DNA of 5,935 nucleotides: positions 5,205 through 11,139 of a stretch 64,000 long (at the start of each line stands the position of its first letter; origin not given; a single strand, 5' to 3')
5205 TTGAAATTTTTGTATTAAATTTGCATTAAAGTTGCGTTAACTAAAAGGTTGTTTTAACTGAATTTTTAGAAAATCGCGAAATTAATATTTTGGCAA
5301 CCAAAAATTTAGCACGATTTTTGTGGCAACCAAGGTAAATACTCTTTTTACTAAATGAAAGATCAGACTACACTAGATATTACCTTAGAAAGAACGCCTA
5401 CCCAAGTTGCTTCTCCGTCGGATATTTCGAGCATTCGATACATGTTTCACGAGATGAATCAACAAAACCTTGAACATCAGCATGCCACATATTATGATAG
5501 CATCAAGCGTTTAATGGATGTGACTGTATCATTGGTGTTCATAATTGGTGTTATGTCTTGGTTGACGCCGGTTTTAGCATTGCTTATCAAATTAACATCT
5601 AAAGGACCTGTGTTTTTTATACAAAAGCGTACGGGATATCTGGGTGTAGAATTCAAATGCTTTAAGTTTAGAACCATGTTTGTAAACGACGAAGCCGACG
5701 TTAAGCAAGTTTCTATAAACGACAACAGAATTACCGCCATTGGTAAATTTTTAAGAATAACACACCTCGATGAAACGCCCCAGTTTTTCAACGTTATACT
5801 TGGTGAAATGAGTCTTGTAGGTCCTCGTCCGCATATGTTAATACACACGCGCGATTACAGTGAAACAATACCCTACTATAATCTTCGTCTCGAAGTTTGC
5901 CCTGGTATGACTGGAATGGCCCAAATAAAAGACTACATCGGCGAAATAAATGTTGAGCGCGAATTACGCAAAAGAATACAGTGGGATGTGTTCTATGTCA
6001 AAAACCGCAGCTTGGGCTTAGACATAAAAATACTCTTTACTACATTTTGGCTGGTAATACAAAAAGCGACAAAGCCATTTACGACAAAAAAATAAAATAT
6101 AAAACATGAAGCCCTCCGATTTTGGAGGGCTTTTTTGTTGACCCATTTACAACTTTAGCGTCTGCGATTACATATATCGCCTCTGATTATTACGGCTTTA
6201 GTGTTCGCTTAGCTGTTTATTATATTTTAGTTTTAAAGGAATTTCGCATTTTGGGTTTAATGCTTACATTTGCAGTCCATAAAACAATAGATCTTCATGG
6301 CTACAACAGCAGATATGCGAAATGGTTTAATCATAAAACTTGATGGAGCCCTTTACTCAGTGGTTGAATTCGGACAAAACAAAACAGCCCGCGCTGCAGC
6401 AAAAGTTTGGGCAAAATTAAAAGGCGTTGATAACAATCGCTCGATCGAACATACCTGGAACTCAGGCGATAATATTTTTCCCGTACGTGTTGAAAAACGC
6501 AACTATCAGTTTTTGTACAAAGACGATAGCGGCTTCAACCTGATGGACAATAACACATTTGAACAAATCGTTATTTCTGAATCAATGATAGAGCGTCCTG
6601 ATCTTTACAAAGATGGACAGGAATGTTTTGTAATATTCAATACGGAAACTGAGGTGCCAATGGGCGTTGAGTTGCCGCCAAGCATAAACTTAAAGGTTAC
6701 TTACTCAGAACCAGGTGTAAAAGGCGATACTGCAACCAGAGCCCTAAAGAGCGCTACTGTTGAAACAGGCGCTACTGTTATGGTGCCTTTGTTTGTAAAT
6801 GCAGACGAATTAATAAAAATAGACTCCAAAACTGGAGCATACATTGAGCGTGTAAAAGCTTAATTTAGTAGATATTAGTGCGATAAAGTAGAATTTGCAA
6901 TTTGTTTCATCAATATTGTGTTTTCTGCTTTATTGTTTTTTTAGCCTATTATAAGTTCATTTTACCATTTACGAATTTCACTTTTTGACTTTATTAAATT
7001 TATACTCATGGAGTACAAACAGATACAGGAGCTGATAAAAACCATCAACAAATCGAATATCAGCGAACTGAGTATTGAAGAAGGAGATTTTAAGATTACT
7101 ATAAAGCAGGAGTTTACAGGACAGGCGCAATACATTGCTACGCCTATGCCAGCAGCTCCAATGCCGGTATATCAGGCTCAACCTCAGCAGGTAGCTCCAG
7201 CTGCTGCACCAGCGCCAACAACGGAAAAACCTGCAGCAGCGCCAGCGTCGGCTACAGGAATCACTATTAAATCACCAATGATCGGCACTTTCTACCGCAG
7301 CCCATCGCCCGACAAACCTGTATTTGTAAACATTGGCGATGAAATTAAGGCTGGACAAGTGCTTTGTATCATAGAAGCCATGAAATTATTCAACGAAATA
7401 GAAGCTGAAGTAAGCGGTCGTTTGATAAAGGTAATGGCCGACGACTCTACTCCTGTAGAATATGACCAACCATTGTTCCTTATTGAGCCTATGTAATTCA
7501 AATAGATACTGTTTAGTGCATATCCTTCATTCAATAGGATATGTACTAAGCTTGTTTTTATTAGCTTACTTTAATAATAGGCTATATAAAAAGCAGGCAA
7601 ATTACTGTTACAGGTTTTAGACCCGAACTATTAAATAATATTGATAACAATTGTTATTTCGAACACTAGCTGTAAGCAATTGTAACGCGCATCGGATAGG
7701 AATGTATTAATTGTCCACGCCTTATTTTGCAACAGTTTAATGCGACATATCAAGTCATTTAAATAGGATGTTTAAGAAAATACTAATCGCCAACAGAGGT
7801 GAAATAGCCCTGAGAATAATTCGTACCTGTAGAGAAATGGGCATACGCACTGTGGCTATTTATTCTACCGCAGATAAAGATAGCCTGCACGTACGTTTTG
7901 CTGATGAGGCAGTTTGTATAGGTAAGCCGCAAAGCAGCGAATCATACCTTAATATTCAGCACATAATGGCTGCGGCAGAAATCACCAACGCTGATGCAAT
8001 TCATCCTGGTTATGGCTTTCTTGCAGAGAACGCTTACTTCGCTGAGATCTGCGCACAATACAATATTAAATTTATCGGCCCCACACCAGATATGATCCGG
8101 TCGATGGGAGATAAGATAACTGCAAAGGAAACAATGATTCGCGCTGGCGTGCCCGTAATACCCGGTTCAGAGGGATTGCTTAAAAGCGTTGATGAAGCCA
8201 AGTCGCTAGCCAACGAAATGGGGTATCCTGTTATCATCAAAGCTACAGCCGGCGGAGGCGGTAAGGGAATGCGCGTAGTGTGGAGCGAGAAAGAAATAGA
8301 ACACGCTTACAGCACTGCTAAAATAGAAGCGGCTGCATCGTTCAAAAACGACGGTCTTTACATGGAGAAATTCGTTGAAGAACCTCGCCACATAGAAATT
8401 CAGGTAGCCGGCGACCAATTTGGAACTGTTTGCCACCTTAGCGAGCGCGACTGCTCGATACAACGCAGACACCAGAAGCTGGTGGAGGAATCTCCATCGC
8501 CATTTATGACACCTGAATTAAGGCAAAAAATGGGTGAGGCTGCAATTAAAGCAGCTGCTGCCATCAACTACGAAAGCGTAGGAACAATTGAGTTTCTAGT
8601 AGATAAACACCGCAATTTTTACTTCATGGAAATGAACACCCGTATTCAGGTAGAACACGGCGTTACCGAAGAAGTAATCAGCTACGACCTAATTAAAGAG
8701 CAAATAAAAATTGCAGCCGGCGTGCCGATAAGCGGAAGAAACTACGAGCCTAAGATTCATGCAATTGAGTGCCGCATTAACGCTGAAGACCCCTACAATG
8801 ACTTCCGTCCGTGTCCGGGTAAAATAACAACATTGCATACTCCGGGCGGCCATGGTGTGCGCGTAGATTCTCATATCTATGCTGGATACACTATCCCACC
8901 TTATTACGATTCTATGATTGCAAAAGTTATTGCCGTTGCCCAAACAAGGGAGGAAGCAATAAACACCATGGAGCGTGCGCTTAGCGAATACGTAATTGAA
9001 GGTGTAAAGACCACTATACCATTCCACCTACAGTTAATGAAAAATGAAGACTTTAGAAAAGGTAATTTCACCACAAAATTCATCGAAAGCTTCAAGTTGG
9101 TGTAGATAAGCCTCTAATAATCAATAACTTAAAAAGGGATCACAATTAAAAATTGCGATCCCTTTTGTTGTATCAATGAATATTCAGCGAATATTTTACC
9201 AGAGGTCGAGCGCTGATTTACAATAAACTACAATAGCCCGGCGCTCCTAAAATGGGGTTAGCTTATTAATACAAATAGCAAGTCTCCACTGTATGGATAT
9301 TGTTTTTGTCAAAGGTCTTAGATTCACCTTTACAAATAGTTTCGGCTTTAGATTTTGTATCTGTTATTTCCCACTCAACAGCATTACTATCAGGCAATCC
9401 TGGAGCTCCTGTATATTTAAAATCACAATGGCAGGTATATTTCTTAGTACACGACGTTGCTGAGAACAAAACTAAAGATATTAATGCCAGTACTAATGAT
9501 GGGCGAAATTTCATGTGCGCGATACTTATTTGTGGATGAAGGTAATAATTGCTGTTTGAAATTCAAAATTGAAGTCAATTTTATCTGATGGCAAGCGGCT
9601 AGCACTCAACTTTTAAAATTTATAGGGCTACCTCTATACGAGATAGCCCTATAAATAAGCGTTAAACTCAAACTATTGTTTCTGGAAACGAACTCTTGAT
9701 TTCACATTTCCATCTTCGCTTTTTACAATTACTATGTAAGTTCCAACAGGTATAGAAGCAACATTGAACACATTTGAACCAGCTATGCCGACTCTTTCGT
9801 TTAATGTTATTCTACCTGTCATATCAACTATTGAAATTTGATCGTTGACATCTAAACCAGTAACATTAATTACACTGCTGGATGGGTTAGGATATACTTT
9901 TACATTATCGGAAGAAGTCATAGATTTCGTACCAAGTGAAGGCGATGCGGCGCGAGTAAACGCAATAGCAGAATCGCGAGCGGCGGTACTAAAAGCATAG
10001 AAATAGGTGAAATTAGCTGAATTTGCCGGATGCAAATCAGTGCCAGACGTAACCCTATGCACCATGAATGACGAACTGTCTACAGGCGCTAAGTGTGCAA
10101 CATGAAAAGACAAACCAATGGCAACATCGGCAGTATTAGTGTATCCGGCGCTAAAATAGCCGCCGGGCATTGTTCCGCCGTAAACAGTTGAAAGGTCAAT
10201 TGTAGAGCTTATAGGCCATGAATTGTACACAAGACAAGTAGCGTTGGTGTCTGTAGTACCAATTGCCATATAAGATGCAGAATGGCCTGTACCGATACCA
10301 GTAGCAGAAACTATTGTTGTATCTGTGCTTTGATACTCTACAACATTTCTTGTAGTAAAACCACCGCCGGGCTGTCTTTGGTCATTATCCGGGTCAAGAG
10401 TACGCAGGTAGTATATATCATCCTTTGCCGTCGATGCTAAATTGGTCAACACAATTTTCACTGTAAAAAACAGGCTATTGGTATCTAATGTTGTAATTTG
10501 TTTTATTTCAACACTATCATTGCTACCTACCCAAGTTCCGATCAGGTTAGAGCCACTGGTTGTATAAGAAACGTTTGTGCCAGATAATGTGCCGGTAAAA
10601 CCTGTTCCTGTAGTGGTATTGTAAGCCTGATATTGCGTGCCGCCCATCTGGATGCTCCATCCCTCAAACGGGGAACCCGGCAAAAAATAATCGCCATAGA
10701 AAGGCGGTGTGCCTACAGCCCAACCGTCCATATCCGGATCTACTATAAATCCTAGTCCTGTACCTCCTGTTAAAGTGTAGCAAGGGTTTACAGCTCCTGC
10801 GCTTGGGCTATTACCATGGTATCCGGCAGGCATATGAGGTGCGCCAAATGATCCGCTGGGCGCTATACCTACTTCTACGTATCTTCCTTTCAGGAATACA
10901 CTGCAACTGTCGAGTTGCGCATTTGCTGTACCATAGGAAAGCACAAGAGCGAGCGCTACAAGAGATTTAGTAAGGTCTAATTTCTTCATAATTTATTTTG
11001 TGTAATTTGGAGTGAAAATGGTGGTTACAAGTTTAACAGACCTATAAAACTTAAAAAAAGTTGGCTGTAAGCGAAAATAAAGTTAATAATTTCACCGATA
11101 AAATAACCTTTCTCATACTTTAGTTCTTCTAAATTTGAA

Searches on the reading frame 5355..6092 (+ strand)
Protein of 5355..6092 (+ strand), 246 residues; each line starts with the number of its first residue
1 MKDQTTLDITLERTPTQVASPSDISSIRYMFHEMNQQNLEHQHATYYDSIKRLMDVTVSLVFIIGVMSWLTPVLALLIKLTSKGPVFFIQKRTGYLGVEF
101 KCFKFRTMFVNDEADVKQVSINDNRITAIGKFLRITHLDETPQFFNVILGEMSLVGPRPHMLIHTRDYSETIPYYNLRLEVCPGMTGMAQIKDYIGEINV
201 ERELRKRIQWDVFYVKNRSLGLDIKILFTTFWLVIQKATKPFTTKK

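Call 48: search_protein_families(library=pfam, proteins=[window:5355-6092:+], max_evalue=0.0001)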
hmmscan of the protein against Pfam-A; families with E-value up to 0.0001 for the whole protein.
window:5355-6092:+ (246 aa): 1 family
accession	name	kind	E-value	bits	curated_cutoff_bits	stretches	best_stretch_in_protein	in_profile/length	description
PF02397.22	Bac_transf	-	5.5e-59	199.2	27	1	51-235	1-178/179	Bacterial sugar transferase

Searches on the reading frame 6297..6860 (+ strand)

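Call 48: search_protein_families(library=pfam, proteins=[window:6297-6860:+], max_evalue=0.0001)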
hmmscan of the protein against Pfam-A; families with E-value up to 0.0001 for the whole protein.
window:6297-6860:+ (188 aa): 3 families
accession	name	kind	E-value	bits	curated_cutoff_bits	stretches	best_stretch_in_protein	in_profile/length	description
PF09285.17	Elong-fact-P_C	-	8.5e-24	83.5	25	1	130-185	1-56/56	Elongation factor P, C-terminal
PF08207.18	EFP_N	-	7.8e-14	51.9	23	1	3-59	1-57/58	Elongation factor P (EF-P) KOW-like domain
PF01132.26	EFP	-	9.2e-13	48.4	27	1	68-116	1-50/54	Elongation factor P (EF-P) OB domain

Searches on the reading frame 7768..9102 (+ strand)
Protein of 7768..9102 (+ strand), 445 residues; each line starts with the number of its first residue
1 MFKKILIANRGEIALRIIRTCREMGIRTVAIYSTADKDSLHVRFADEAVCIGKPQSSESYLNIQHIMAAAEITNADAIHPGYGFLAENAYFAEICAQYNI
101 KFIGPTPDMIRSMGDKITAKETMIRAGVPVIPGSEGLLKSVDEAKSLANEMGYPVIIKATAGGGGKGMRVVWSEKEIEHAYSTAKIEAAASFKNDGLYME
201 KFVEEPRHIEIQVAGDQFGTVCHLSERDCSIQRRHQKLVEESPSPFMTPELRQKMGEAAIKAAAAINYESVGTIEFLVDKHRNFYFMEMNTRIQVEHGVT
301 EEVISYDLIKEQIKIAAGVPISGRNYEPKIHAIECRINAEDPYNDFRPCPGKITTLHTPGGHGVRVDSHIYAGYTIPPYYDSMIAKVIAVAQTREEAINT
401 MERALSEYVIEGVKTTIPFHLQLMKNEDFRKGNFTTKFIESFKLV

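Call 48: search_protein_families(library=pfam, proteins=[window:7768-9102:+], max_evalue=0.0001)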
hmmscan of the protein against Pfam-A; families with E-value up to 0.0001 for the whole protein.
window:7768-9102:+ (445 aa): 6 families
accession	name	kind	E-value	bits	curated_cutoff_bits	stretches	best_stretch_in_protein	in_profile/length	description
PF02786.22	CPSase_L_D2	-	6.5e-74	248.4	19.8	1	115-321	1-208/211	Carbamoyl-phosphate synthase L chain, ATP binding domain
PF00289.28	Biotin_carb_N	-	3e-47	160.1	25.5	1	1-110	1-110/110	Biotin carboxylase, N-terminal domain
PF02785.25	Biotin_carb_C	-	1.8e-45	153.9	32.4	1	334-440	1-107/108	Biotin carboxylase C-terminal domain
PF07478.18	Dala_Dala_lig_C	-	3e-10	40.4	24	1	143-291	27-174/204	D-ala D-ala ligase C-terminus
PF02222.28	ATP-grasp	-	3.2e-09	37.1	27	1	138-292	16-162/179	ATP-grasp domain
PF08443.16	RimK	-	2.1e-05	24.6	21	1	115-297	3-171/188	RimK-like ATP-grasp domain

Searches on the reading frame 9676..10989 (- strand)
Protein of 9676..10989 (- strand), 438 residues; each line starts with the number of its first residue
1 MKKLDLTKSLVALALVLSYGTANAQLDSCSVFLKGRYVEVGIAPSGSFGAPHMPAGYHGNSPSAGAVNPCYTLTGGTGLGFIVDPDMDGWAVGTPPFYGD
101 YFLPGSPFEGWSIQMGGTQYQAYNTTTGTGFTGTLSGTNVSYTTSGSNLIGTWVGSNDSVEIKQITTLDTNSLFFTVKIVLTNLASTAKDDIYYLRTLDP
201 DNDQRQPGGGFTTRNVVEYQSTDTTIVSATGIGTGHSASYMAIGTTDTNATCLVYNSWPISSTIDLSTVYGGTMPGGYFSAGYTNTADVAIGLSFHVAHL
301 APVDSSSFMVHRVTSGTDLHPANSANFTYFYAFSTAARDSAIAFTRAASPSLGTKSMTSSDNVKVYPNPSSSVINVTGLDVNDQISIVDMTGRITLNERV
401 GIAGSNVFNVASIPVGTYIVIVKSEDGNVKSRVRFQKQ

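Call 61: search_protein_families(library=pfam, proteins=[window:9676-10989:-], max_evalue=0.00001)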
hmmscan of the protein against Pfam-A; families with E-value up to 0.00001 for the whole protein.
window:9676-10989:- (438 aa): 1 family
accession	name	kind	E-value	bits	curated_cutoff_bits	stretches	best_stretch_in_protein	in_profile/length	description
PF18962.6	Por_Secre_tail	-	4.9e-09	36.8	27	1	365-430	1-70/75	Secretion system C-terminal sorting domain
